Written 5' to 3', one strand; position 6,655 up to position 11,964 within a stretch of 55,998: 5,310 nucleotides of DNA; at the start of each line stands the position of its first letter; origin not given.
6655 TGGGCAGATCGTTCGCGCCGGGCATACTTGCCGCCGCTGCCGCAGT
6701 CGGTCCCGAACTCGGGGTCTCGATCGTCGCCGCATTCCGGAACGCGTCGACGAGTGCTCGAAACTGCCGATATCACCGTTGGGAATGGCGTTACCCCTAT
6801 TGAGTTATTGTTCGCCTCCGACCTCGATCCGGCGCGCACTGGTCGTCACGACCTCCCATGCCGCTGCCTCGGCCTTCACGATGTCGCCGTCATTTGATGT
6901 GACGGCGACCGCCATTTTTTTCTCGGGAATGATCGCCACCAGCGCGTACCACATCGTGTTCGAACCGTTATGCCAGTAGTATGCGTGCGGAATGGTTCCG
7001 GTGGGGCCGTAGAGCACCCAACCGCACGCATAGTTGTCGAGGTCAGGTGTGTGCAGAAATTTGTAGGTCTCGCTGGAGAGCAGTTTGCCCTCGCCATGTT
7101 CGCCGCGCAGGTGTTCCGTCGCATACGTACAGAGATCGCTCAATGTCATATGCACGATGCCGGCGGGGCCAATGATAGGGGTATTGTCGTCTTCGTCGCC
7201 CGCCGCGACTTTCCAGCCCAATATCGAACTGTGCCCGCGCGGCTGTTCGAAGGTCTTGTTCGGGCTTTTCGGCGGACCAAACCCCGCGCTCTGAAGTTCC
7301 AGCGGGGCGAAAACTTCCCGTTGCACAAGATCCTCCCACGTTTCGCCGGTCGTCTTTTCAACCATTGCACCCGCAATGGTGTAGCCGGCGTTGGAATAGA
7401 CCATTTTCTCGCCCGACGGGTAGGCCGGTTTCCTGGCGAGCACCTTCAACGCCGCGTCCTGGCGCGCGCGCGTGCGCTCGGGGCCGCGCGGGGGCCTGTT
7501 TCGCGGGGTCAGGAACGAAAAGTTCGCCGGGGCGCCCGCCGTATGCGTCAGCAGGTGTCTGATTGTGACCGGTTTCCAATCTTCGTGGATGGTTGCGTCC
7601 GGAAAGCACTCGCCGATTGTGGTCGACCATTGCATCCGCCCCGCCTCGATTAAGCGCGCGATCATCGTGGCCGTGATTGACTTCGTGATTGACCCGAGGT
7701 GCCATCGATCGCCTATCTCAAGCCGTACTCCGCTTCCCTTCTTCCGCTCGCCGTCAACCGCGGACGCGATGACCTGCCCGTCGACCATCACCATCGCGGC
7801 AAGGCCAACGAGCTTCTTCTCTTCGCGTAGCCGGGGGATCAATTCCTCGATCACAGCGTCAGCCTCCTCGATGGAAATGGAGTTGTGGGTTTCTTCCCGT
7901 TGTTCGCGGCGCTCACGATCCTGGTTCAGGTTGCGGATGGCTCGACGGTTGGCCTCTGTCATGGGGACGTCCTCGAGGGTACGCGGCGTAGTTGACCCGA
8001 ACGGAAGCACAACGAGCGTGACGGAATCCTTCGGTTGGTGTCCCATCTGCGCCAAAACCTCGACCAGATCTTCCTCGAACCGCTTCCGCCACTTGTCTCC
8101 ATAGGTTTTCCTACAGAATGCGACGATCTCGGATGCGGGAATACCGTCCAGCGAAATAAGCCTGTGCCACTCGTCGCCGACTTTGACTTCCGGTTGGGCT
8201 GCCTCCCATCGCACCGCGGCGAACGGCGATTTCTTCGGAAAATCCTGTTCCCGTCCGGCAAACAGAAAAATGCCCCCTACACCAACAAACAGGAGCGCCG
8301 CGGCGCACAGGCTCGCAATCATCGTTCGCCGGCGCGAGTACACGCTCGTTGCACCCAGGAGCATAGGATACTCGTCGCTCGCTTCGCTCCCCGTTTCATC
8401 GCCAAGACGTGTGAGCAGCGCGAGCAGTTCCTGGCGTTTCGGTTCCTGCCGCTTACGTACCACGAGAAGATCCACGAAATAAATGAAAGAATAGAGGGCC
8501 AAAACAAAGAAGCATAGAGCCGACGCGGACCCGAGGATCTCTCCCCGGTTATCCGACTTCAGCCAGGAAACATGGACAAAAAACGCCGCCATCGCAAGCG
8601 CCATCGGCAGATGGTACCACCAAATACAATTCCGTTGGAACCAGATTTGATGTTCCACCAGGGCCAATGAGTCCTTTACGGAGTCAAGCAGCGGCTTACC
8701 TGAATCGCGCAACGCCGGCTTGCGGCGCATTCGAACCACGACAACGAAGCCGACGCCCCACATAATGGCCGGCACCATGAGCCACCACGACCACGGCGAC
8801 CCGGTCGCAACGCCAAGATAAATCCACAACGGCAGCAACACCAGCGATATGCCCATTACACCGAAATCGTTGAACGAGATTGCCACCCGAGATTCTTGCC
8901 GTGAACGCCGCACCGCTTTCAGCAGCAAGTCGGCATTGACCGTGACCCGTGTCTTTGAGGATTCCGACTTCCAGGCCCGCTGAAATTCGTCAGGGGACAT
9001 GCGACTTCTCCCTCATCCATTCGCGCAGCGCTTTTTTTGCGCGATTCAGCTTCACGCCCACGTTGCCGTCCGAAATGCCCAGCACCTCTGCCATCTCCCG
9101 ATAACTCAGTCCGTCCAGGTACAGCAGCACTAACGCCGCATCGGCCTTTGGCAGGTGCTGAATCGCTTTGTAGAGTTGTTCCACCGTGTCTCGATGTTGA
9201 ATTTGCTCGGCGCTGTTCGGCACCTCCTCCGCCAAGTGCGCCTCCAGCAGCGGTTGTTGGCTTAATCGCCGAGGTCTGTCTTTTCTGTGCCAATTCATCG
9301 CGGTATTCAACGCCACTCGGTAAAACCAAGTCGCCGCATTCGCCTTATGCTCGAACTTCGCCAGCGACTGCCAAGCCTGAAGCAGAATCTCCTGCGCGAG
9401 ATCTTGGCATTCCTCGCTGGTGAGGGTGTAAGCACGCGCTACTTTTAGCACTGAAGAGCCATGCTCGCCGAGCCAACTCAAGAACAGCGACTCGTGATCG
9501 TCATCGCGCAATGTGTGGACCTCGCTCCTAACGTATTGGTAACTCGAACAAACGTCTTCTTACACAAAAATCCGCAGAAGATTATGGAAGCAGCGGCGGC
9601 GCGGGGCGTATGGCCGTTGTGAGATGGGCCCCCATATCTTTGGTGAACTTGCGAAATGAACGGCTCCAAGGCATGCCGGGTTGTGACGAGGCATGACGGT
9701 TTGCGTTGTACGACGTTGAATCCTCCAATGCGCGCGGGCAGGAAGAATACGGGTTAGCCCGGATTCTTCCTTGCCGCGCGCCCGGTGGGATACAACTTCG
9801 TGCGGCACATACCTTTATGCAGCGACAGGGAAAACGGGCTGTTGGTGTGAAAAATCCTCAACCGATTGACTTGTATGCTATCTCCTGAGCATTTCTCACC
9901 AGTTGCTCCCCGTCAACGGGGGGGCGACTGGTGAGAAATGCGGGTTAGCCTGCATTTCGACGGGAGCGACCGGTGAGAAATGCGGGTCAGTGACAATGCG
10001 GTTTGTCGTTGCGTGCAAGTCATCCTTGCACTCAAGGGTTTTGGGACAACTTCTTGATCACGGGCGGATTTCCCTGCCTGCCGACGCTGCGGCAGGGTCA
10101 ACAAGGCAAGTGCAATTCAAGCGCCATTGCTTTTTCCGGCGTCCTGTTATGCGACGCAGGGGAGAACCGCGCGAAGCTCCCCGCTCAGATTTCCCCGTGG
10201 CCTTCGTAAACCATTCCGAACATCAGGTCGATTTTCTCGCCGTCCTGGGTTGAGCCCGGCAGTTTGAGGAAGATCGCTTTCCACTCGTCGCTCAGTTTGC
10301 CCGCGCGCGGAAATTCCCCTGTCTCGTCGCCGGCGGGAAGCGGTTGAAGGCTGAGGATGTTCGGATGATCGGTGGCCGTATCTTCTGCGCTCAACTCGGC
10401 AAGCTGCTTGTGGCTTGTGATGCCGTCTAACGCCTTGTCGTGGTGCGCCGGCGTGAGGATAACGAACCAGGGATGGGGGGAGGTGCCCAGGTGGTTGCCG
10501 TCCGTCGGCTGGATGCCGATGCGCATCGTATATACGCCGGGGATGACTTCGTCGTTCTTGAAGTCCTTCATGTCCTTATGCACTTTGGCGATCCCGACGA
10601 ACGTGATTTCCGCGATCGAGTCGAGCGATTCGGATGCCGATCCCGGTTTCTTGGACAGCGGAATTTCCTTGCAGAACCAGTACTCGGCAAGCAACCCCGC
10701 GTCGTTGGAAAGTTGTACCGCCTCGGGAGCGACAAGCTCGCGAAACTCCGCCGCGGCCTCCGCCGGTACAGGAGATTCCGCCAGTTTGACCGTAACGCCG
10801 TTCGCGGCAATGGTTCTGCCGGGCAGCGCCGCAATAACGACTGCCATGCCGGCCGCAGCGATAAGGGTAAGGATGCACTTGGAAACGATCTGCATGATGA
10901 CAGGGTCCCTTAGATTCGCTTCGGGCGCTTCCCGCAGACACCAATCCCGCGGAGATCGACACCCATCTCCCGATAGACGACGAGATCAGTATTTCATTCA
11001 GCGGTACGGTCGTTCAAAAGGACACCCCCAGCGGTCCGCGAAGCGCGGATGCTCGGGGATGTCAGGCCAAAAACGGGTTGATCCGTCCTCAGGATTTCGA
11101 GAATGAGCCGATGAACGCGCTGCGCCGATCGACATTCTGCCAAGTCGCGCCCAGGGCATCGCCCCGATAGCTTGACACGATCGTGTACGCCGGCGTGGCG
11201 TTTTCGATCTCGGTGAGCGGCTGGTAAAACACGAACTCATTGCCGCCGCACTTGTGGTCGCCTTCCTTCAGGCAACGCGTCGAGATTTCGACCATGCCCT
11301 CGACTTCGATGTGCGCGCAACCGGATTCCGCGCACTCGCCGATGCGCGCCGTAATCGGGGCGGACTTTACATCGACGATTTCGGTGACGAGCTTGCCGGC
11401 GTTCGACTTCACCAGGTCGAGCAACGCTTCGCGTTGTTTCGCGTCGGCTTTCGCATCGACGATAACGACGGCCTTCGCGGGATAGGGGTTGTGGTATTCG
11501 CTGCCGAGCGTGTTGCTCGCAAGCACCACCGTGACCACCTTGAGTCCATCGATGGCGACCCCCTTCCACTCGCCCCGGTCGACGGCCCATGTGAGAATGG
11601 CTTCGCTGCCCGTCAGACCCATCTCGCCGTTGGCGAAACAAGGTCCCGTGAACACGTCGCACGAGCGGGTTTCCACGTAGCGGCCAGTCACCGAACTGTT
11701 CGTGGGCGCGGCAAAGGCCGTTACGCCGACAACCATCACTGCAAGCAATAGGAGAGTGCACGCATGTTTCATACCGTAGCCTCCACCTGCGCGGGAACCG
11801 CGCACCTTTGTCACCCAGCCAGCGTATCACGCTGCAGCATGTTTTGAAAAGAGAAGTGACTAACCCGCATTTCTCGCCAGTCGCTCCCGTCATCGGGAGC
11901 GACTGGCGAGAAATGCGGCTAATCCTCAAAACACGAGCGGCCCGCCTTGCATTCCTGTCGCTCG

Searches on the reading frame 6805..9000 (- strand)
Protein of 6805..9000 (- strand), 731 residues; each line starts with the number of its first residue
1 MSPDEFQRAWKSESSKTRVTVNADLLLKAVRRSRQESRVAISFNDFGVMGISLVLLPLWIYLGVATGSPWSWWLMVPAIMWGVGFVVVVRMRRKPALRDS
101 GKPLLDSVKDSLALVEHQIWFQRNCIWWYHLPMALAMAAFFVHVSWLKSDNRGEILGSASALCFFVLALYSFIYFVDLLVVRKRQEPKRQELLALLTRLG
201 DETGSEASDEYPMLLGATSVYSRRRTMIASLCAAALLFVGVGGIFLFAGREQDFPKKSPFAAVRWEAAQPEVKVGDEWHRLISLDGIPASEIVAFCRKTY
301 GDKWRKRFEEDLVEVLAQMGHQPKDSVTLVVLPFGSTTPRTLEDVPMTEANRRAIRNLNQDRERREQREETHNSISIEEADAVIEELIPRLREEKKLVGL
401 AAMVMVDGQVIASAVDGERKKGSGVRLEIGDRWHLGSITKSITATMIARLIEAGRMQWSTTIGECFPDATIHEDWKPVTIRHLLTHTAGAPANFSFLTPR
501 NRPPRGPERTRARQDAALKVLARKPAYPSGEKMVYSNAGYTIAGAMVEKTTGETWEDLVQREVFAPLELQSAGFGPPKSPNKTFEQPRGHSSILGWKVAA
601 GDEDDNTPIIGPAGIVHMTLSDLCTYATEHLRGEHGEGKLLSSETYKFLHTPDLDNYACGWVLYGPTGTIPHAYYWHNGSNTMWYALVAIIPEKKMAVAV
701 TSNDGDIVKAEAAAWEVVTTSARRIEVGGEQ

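Call 9: search_protein_families(library=pfam, proteins=[window:6805-9000:-])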
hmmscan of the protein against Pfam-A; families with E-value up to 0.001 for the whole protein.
window:6805-9000:- (731 aa): 1 family
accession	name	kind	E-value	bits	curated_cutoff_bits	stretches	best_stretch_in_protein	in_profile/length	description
PF00144.29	Beta-lactamase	-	8.9e-53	180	27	1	385-713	2-319/329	Beta-lactamase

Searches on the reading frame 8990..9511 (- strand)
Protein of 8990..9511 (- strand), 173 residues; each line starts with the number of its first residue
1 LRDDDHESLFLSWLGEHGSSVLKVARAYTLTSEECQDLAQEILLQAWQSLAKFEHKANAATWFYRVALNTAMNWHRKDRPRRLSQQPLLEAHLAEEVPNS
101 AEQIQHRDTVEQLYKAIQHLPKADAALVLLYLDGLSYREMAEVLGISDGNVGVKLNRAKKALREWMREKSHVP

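Call 36: search_protein_families(library=pfam, proteins=[window:8990-9511:-], max_evalue=0.01)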
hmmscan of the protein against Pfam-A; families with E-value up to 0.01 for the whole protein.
window:8990-9511:- (173 aa): 4 families
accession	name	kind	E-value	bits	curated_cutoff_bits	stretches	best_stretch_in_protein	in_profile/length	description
PF08281.18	Sigma70_r4_2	-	1.8e-15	56.7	25.7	1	111-162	2-54/54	Sigma-70, region 4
PF04542.20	Sigma70_r2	-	2.2e-13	50.3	24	1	16-79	4-69/71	Sigma-70 region 2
PF04545.22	Sigma70_r4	-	0.00013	21.8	24.1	1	125-164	11-50/50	Sigma-70, region 4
PF07638.17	Sigma70_ECF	-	0.00031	21.1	21.1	1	94-169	114-182/185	ECF sigma factor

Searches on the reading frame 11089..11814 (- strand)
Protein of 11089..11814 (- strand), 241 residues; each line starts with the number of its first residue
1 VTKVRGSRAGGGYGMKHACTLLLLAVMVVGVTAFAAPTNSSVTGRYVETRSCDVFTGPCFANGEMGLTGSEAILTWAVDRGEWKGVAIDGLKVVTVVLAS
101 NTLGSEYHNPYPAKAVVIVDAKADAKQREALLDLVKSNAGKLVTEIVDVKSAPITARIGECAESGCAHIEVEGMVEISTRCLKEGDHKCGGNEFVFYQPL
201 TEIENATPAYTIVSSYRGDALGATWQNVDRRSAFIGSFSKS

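Call 36: search_protein_families(library=pfam, proteins=[window:11089-11814:-], max_evalue=0.01)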
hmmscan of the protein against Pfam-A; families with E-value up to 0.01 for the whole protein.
window:11089-11814:- (241 aa): 1 family
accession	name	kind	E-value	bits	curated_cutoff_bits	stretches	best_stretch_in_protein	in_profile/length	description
PF07040.16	DUF1326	-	1.5e-15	58.2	25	1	57-207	9-157/177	Protein of unknown function (DUF1326)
